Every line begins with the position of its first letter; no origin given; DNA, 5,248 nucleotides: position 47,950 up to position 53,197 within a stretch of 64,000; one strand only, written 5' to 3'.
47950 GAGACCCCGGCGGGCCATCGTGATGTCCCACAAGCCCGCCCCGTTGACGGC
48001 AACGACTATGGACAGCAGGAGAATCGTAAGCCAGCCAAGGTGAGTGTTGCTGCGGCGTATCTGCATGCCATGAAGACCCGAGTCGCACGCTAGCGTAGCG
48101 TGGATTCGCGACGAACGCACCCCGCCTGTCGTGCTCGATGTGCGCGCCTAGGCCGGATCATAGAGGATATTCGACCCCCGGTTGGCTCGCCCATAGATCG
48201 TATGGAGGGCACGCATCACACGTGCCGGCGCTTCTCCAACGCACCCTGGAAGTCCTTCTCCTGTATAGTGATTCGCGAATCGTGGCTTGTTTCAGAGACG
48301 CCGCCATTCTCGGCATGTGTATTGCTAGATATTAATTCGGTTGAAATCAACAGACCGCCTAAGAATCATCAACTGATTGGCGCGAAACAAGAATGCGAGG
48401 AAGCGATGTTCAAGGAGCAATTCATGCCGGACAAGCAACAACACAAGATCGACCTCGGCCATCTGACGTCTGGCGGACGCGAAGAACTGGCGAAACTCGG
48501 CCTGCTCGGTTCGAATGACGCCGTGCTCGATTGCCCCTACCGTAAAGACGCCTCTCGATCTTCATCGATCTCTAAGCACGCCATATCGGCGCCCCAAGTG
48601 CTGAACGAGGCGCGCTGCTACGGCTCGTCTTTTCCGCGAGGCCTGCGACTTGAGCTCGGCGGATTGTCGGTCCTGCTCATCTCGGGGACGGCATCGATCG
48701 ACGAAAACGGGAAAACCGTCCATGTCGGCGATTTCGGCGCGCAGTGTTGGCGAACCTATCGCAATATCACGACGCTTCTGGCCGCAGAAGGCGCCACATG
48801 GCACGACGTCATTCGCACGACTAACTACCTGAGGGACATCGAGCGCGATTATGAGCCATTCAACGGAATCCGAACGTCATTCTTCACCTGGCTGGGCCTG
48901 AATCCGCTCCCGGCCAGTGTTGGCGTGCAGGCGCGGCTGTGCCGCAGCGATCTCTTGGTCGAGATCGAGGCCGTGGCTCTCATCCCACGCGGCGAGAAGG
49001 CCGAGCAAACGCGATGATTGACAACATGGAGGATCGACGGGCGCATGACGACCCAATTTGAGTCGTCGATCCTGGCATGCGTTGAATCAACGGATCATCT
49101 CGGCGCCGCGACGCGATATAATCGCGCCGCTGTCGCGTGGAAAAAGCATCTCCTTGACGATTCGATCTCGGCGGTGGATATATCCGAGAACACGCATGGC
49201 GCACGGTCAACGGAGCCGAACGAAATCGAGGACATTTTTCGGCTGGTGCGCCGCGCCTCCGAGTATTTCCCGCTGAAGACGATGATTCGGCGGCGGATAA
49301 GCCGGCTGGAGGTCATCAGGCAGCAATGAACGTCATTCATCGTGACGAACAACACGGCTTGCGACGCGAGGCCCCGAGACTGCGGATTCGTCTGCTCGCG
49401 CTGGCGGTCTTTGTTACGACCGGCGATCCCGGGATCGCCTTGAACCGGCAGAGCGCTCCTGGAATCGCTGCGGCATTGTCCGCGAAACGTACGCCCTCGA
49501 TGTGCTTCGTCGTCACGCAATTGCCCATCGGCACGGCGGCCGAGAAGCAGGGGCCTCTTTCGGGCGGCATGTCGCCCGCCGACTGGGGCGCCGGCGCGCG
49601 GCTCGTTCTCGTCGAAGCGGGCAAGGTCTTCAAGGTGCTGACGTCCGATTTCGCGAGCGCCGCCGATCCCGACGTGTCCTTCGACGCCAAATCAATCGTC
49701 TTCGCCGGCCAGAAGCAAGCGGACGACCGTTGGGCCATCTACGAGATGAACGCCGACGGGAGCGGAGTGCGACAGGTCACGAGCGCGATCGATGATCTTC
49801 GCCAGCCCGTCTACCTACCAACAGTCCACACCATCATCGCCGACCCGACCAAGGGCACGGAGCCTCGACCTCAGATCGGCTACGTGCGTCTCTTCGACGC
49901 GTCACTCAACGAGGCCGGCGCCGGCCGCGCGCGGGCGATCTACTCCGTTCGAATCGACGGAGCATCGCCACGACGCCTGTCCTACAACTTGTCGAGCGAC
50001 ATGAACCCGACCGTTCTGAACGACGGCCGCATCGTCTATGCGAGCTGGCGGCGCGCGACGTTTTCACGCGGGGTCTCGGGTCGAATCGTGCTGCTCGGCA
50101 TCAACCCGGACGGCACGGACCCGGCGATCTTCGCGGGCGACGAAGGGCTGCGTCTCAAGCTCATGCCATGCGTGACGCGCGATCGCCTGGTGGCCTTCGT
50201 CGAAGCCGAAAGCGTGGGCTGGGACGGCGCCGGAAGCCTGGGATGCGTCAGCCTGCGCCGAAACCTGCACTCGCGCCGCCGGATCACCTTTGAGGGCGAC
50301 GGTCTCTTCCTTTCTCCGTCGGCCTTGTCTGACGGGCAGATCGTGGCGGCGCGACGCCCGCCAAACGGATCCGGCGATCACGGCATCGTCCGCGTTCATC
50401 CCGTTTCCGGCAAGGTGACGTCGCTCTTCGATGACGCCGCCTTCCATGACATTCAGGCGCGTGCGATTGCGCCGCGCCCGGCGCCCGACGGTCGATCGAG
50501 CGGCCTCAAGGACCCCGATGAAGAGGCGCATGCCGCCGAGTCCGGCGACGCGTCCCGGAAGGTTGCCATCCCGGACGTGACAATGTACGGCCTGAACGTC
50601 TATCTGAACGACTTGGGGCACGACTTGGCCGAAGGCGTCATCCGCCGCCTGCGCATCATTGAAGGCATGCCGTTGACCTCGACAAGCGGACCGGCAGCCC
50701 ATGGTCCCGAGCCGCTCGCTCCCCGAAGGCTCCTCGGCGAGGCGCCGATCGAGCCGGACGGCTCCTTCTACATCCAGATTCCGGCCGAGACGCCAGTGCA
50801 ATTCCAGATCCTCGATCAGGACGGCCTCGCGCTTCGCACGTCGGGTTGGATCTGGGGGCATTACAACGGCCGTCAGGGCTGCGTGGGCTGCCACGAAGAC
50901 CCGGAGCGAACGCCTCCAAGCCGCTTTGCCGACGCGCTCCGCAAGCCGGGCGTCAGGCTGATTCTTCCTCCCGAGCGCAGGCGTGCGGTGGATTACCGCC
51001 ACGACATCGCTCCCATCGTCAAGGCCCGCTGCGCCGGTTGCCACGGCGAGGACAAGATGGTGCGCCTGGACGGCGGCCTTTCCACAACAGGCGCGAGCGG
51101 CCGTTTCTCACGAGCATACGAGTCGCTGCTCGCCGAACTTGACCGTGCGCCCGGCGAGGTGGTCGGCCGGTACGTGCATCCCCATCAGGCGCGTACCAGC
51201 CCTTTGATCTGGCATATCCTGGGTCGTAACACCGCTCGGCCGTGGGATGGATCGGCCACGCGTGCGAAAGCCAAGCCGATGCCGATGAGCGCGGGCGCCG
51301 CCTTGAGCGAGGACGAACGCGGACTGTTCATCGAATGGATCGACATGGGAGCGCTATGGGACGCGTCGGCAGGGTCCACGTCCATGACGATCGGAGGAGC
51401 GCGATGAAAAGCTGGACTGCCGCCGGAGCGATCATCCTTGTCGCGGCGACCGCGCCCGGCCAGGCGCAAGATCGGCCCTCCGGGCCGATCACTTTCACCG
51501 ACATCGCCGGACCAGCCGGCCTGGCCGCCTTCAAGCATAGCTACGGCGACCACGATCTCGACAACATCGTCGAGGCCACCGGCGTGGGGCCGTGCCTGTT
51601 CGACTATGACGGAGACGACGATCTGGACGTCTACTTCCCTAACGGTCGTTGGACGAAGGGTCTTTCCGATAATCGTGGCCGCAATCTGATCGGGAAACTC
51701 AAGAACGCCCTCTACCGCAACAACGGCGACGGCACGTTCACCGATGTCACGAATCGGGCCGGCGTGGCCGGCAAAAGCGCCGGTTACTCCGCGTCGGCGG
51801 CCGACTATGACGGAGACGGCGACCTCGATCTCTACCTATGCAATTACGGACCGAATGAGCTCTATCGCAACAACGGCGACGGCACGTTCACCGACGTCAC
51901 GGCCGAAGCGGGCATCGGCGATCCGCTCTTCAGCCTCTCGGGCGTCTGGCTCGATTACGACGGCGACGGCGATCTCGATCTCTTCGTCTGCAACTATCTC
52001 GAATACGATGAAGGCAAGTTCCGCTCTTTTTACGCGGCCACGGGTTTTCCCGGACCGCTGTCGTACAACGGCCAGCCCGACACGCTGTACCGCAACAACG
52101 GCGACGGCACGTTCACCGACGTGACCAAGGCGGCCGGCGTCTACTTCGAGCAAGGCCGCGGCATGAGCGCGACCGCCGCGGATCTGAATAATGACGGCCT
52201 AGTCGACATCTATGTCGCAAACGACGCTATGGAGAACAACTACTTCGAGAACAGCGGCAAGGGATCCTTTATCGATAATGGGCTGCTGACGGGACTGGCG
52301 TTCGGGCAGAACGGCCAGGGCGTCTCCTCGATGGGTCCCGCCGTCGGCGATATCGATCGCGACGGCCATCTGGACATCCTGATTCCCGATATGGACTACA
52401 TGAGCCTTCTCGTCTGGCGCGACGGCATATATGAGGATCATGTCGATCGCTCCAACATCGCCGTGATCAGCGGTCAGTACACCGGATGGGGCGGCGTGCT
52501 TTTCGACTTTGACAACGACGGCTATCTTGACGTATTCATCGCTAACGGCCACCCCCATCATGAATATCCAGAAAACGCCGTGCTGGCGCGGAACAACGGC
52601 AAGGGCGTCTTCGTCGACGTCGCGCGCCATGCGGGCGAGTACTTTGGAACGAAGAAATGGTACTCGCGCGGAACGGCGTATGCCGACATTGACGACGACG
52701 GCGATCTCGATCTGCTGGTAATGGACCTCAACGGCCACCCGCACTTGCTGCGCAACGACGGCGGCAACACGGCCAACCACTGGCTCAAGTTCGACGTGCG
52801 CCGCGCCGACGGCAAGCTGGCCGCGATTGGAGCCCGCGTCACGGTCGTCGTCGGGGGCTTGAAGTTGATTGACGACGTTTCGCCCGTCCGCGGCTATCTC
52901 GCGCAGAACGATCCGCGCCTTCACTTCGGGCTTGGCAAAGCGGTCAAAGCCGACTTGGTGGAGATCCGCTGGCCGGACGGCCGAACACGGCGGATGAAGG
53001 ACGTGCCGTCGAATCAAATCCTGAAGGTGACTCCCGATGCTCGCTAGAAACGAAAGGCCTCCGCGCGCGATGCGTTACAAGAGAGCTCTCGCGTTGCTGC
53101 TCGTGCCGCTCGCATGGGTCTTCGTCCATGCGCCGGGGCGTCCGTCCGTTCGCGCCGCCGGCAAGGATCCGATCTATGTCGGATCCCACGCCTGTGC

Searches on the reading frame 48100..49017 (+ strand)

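Call 8: search_protein_families(library=pfam, proteins=[window:48100-49017:+], max_evalue=0.001)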
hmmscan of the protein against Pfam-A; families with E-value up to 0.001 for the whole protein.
window:48100-49017:+ (305 aa): 1 family
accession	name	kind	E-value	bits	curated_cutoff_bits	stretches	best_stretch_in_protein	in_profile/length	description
PF01042.26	Ribonuc_L-PSP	-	4.2e-15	56.2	27.3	1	191-294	20-120/121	Endoribonuclease L-PSP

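Call 9: search_protein_families(library=ncbifam, proteins=[window:48100-49017:+], max_evalue=0.01)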
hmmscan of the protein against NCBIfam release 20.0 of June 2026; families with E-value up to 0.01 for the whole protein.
window:48100-49017:+ (305 aa): 4 families
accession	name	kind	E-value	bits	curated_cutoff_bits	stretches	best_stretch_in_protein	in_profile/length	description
TIGR00004.1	TIGR00004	subfamily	2.4e-11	43.9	106.25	1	191-294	25-124/125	Rid family detoxifying hydrolase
TIGR03610.1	RutC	equivalog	9.2e-11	41.9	169.1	1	190-295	26-126/127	pyrimidine utilization protein C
TIGR04444.1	chori_FkbO_Hyg5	subfamily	4.6e-09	36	325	1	177-292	192-310/311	FkbO/Hyg5 family chorismatase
NF008490.0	PRK11401.1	equivalog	0.0051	16.7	222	1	193-294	28-126/129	enamine/imine deaminase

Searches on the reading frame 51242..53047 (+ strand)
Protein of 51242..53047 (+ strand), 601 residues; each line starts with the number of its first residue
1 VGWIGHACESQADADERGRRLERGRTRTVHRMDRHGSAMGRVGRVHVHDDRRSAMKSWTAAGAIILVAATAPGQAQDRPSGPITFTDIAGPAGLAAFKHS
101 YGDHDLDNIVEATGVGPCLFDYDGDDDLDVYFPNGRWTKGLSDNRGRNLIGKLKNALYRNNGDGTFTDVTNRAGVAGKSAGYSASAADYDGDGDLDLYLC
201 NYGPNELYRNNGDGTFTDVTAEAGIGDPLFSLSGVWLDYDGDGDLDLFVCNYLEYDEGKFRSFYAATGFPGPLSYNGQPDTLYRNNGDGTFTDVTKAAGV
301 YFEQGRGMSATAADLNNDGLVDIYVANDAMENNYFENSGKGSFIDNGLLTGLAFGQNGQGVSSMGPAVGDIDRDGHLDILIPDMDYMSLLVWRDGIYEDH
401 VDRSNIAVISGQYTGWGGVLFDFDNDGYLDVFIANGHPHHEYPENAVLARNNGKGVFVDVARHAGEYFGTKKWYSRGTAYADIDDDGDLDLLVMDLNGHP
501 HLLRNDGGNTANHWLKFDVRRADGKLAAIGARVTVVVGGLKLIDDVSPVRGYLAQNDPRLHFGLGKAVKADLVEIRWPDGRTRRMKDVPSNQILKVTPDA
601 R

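Call 8: search_protein_families(library=pfam, proteins=[window:51242-53047:+], max_evalue=0.001)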
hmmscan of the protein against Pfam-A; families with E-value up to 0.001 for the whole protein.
window:51242-53047:+ (601 aa): 3 families
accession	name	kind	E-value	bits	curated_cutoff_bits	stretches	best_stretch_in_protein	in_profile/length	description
PF13517.12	FG-GAP_3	-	2.1e-49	166.4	26.9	5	188-249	1-61/61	FG-GAP-like repeat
PF07593.17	UnbV_ASPIC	-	8.6e-23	80.5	23.4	1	528-594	1-67/68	ASPIC and UnbV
PF01839.29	FG-GAP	-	6.4e-17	61.5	22.1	0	180-205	1-26/37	FG-GAP repeat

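Call 9: search_protein_families(library=ncbifam, proteins=[window:51242-53047:+], max_evalue=0.01)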
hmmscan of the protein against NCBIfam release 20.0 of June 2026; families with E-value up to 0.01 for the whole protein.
window:51242-53047:+ (601 aa): 0 families

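Call 77: search_protein_families(library=ncbifam, proteins=[window:51404-53044:+], max_evalue=0.01)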
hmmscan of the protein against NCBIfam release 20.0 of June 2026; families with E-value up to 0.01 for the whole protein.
window:51404-53044:+ (547 aa): 0 families
